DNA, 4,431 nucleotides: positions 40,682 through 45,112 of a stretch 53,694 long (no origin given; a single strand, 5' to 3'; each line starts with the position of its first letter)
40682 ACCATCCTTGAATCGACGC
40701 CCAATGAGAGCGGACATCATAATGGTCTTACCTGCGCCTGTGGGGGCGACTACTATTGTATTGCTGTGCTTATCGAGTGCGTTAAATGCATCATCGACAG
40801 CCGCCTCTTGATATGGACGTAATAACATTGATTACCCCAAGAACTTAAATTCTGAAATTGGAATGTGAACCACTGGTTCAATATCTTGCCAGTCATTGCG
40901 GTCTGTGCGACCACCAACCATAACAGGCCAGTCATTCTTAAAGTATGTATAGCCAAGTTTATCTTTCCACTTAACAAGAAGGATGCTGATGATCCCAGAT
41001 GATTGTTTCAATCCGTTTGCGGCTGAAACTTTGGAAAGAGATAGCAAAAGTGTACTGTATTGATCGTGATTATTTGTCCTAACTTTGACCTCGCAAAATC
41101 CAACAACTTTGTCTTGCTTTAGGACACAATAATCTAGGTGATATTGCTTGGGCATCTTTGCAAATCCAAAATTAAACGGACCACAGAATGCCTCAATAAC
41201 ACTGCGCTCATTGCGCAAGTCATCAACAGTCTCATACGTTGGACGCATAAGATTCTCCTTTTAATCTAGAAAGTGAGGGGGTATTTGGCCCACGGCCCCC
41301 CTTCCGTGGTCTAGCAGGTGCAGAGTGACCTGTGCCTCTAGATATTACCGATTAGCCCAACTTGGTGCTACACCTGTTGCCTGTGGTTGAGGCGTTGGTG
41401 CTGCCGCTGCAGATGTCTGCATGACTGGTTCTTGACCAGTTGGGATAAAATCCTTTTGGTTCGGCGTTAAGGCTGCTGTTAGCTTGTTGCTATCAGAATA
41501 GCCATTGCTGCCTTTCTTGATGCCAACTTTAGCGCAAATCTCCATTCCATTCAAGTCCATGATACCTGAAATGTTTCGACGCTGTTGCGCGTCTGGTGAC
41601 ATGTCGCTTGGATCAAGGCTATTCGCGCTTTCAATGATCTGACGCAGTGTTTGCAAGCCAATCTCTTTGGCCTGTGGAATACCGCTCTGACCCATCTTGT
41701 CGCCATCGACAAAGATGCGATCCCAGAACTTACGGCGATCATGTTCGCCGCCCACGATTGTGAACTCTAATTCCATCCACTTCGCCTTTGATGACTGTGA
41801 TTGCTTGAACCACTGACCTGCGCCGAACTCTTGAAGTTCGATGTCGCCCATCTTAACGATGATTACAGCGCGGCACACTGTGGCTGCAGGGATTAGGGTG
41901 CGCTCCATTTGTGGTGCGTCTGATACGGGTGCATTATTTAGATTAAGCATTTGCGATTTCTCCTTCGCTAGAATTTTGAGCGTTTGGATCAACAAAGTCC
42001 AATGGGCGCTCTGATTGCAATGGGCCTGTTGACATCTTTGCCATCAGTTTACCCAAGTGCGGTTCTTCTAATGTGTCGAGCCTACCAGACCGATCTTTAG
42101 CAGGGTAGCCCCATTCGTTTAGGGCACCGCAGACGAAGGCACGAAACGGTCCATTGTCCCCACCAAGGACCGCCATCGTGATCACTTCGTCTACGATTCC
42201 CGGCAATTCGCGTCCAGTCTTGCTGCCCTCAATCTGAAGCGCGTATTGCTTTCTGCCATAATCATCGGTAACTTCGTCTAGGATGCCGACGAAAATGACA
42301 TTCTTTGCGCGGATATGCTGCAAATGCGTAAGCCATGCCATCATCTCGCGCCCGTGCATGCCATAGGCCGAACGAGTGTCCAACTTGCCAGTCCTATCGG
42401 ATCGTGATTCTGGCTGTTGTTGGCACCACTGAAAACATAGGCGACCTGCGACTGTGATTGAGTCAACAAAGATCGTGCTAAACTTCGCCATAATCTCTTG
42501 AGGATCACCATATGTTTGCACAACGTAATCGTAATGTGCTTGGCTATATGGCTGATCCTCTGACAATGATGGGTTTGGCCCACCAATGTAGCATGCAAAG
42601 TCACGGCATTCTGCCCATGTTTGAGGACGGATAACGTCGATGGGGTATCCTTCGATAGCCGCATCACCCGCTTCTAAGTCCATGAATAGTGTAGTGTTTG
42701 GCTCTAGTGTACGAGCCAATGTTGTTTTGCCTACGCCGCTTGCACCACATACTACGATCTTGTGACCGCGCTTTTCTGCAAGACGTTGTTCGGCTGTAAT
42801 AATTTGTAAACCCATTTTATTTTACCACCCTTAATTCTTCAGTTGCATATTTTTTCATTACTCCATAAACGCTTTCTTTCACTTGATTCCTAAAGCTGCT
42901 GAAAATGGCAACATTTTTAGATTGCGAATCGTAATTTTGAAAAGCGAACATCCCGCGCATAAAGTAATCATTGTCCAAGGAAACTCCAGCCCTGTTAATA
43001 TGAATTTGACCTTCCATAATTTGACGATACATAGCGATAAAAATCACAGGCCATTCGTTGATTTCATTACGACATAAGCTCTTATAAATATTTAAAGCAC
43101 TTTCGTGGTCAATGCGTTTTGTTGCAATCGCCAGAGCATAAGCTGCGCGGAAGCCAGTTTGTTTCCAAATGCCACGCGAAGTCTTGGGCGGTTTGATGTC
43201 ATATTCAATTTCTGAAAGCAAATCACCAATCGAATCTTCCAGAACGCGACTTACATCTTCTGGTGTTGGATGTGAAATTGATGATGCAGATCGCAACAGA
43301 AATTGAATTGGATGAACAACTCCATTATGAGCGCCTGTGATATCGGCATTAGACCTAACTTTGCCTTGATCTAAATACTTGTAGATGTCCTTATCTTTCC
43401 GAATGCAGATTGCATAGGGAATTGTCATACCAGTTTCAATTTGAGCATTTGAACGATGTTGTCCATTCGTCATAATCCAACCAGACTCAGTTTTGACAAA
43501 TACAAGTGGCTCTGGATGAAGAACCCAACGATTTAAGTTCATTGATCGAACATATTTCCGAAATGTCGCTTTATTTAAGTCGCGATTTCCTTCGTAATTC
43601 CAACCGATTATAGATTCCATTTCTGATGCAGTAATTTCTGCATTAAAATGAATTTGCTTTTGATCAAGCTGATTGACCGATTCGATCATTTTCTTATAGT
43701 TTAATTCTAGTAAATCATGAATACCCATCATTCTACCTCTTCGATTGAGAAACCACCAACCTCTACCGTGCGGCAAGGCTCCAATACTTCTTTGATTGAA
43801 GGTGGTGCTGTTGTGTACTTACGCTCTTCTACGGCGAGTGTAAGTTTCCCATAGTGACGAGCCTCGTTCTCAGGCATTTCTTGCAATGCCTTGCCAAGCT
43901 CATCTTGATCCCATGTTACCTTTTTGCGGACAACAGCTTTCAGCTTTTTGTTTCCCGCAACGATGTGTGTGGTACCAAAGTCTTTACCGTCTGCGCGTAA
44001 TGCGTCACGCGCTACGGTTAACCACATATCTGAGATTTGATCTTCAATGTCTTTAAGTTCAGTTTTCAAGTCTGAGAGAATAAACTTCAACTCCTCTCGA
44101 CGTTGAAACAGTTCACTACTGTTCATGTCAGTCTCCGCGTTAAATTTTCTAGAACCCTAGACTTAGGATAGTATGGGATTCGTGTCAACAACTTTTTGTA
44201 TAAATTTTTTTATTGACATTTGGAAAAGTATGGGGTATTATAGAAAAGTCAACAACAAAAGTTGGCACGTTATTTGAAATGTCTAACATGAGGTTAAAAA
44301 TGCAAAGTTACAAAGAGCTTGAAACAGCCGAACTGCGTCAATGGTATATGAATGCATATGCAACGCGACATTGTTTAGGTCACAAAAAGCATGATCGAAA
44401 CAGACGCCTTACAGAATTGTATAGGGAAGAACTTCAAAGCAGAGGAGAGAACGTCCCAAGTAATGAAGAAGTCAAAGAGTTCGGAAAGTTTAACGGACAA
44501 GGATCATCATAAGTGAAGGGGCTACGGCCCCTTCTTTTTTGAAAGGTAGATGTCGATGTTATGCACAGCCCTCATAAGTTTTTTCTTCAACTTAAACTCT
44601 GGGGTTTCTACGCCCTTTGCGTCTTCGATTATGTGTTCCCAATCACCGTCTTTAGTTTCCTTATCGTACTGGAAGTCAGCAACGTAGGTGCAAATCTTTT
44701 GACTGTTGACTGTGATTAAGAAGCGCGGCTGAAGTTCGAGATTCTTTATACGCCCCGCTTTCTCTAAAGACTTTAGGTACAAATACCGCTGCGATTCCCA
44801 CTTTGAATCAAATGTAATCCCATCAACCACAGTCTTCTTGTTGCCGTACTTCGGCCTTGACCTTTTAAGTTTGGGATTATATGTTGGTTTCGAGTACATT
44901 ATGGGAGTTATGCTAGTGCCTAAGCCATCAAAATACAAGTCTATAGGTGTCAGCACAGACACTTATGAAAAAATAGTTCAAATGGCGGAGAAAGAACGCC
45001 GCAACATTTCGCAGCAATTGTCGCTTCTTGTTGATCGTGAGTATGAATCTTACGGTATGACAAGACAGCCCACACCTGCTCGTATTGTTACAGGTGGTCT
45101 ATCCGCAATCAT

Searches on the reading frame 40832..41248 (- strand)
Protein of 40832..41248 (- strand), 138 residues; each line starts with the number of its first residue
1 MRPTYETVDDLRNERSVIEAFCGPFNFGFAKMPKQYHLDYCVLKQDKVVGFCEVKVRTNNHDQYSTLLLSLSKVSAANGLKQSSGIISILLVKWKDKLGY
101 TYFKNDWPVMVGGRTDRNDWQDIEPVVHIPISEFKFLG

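Call 60: search_protein_families(library=pfam, proteins=[window:40832-41248:-], max_evalue=0.01)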
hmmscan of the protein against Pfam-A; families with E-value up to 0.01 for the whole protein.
window:40832-41248:- (138 aa): 1 family
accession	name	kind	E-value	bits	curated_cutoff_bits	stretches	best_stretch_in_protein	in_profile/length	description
PF24579.1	PDDEXK_14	-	6.2e-38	130.6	25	1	1-135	2-138/140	Phage putative PDDEXK endonuclease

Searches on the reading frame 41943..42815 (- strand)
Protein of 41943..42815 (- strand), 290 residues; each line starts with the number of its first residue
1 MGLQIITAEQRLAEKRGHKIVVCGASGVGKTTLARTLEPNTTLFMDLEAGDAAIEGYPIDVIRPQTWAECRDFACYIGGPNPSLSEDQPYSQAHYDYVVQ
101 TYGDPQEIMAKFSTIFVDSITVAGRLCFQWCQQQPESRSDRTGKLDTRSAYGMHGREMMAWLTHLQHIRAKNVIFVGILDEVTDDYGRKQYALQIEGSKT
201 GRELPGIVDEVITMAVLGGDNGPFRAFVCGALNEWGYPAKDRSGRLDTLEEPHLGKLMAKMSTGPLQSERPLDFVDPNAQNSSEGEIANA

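Call 12: search_protein_families(library=phrogs, proteins=[window:41943-42815:-], max_evalue=0.001)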
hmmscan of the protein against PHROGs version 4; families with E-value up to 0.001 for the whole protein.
window:41943-42815:- (290 aa): 2 families
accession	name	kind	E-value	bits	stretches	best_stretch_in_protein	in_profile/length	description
phrog_124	-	DNA, RNA and nucleotide metabolism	1.1e-41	144.5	1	1-265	28-261/382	Sak4-like ssDNA annealing protein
phrog_32843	-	unknown function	2.5e-25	89.6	1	191-264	4-78/90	-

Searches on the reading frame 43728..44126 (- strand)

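Call 60: search_protein_families(library=pfam, proteins=[window:43728-44126:-], max_evalue=0.01)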
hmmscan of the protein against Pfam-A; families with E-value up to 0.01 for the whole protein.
window:43728-44126:- (132 aa): 1 family
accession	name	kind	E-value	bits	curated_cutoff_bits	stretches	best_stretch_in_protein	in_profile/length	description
PF09177.16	STX6_10_61_N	-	0.0034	18.3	29.4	0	10-38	36-64/99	Syntaxin 6/10/61, N-terminal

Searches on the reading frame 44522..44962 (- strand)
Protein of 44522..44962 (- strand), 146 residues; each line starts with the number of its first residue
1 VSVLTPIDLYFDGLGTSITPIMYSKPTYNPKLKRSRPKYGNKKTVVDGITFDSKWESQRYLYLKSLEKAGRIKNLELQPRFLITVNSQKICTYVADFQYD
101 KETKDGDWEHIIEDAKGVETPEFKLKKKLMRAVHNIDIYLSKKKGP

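Call 61: search_protein_families(library=pfam, proteins=[window:44522-44962:-], max_evalue=0.01)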
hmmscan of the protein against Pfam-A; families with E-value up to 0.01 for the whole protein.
window:44522-44962:- (146 aa): 1 family
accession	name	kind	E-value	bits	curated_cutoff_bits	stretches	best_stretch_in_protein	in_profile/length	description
PF06356.17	DUF1064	-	1e-20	74.7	24.7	1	37-132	2-99/117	Protein of unknown function (DUF1064)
